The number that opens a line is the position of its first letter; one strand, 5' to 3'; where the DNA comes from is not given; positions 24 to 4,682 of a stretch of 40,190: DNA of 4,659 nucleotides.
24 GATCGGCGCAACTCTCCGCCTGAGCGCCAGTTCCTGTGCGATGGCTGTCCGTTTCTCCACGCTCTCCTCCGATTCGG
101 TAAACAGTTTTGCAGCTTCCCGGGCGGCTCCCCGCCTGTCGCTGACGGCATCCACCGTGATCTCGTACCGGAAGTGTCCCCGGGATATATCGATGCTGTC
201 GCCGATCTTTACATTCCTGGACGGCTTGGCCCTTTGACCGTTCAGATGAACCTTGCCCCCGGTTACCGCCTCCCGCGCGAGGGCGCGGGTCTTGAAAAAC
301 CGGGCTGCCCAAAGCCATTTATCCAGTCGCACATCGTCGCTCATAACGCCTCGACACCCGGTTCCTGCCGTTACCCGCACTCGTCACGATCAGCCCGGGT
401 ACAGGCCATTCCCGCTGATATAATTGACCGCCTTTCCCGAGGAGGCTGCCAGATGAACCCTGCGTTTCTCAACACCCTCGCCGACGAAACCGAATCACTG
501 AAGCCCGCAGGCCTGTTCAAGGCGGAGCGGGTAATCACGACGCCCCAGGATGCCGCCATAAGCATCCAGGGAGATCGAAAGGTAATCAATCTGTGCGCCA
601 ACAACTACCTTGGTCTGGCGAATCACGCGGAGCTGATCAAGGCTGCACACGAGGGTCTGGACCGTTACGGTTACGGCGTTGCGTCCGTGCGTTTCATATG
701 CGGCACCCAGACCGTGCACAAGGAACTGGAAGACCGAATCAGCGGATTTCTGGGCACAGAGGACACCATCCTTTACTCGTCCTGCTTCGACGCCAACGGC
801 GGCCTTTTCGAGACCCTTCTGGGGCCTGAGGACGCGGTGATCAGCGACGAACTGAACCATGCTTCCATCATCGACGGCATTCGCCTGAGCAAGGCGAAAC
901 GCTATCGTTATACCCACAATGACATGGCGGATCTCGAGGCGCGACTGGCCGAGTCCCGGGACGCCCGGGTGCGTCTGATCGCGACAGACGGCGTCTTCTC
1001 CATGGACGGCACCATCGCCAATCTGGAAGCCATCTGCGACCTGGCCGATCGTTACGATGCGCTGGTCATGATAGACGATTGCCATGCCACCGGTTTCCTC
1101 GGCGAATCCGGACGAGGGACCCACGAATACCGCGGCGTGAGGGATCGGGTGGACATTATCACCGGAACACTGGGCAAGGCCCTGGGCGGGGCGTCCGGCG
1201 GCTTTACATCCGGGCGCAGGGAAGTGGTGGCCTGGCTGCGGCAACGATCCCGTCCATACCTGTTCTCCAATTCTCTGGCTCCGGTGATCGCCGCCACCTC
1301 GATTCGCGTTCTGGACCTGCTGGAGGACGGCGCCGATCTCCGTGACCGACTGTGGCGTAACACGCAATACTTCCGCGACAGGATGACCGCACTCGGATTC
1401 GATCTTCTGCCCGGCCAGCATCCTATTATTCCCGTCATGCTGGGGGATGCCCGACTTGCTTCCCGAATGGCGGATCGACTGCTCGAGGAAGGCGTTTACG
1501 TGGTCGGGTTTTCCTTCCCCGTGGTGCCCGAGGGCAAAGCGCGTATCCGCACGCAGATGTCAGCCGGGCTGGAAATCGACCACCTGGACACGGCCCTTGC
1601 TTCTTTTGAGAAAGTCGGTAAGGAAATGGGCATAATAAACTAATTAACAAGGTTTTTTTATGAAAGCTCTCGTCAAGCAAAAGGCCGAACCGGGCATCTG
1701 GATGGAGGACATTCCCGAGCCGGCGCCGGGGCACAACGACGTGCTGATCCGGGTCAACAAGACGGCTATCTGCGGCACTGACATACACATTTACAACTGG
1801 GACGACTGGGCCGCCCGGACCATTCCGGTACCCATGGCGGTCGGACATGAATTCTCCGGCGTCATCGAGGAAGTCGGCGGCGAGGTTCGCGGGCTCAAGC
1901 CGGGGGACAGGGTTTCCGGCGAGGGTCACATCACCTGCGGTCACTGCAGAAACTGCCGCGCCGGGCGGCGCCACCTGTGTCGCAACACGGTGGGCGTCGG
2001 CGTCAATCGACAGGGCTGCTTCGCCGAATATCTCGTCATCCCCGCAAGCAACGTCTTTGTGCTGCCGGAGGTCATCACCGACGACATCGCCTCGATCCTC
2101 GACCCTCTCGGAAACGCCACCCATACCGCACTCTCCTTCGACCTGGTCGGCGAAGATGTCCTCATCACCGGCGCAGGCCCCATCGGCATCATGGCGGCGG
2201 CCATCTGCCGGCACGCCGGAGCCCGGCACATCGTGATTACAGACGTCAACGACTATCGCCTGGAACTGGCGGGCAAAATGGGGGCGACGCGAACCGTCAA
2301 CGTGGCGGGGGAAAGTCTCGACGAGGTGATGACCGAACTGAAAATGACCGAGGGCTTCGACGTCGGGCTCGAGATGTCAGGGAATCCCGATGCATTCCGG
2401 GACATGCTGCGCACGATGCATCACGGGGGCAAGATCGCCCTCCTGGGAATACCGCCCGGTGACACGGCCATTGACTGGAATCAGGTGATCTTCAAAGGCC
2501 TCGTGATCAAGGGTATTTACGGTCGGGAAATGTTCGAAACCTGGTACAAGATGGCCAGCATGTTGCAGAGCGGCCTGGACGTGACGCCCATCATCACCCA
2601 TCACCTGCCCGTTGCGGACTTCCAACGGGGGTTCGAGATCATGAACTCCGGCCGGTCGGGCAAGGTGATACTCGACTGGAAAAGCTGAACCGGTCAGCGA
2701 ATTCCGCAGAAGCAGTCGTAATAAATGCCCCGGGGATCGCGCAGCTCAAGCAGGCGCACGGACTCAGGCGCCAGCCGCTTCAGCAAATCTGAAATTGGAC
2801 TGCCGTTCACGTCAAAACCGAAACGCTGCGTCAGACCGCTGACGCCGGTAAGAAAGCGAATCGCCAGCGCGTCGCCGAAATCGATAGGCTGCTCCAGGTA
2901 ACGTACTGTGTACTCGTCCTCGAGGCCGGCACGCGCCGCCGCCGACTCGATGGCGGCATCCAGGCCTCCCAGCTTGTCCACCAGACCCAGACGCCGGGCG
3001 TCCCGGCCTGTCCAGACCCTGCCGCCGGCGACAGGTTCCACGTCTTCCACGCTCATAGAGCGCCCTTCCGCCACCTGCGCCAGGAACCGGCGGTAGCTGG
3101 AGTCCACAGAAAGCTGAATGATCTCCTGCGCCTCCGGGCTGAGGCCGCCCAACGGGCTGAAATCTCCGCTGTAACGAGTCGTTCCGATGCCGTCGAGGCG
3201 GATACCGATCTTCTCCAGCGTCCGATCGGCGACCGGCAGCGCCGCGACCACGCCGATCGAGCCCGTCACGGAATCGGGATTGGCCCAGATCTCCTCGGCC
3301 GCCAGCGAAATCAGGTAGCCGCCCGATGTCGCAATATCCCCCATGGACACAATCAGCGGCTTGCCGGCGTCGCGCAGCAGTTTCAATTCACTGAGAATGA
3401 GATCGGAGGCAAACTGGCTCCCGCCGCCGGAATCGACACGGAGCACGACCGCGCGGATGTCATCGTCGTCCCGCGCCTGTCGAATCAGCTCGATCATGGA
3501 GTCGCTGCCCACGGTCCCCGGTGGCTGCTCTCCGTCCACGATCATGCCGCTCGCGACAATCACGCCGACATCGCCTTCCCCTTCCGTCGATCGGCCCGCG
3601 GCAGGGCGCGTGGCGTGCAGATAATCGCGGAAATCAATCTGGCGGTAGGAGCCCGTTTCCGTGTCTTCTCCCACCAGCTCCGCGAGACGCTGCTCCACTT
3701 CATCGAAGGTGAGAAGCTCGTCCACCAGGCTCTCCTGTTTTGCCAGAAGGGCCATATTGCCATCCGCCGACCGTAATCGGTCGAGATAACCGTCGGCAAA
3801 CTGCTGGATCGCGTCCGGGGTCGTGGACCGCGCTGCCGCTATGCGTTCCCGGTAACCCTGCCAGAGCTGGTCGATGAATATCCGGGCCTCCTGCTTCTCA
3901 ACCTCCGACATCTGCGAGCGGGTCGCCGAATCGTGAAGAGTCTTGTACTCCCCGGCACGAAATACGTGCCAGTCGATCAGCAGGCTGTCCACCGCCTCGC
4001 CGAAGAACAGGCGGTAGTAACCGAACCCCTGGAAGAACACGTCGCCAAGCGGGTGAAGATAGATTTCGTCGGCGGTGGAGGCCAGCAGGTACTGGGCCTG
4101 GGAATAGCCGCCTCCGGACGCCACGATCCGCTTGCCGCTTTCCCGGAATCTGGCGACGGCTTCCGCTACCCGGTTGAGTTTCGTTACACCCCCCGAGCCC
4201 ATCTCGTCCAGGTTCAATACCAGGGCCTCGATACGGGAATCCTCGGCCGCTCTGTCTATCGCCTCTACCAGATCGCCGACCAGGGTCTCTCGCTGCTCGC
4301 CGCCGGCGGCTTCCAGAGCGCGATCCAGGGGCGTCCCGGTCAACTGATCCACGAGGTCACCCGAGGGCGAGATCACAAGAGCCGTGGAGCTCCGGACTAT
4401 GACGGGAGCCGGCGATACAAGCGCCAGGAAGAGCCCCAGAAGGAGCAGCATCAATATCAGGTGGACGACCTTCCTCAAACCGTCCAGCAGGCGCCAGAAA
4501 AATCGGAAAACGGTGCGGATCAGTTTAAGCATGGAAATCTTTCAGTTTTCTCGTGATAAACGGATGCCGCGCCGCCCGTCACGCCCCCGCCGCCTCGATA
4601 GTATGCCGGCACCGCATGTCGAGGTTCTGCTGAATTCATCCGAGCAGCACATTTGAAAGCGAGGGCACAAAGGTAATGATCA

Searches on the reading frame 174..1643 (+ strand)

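Call 46: search_protein_families(library=pfam, proteins=[window:174-1643:+], max_evalue=0.0001)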
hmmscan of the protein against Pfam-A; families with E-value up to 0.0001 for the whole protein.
window:174-1643:+ (489 aa): 1 family
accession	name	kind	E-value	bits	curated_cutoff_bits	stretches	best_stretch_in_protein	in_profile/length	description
PF00155.27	Aminotran_1_2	-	1.7e-67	228.6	19.7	1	136-477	2-360/361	Aminotransferase class I and II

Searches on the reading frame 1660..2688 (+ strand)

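Call 46: search_protein_families(library=pfam, proteins=[window:1660-2688:+], max_evalue=0.0001)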
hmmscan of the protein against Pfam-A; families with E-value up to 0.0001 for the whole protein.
window:1660-2688:+ (342 aa): 3 families
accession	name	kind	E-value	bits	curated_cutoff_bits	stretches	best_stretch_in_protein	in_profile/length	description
PF08240.17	ADH_N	-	2.3e-30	105.4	23.5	1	25-137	2-104/104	Alcohol dehydrogenase GroES-like domain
PF00107.32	ADH_zinc_N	-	5.4e-29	101.2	31.8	1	174-303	1-128/129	Zinc-binding dehydrogenase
PF16912.11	Glu_dehyd_C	-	9.5e-11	42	34.9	1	153-326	20-199/211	Glucose dehydrogenase C-terminus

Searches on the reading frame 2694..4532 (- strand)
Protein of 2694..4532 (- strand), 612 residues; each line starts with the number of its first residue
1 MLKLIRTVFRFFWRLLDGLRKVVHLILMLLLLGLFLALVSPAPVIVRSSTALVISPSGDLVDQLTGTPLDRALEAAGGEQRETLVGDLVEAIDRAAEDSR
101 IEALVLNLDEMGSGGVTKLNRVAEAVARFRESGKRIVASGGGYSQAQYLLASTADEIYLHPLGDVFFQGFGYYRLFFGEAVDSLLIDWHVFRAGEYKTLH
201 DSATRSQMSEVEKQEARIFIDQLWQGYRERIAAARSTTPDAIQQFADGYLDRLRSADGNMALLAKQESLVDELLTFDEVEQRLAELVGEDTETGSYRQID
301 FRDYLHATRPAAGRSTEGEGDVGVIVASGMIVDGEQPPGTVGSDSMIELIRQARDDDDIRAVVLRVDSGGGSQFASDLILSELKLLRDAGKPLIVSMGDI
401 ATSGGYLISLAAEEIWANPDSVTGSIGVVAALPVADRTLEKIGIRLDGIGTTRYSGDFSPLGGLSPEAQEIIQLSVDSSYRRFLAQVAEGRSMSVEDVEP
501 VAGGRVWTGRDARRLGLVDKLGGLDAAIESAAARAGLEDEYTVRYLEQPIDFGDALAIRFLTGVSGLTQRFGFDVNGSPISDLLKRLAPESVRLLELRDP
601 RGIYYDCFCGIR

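Call 46: search_protein_families(library=pfam, proteins=[window:2694-4532:-], max_evalue=0.0001)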
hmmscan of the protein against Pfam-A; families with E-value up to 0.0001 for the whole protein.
window:2694-4532:- (612 aa): 1 family
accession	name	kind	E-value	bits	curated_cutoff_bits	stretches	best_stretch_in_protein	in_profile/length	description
PF01343.23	Peptidase_S49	-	2.7e-74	248.7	24.9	2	387-537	3-153/154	Peptidase family S49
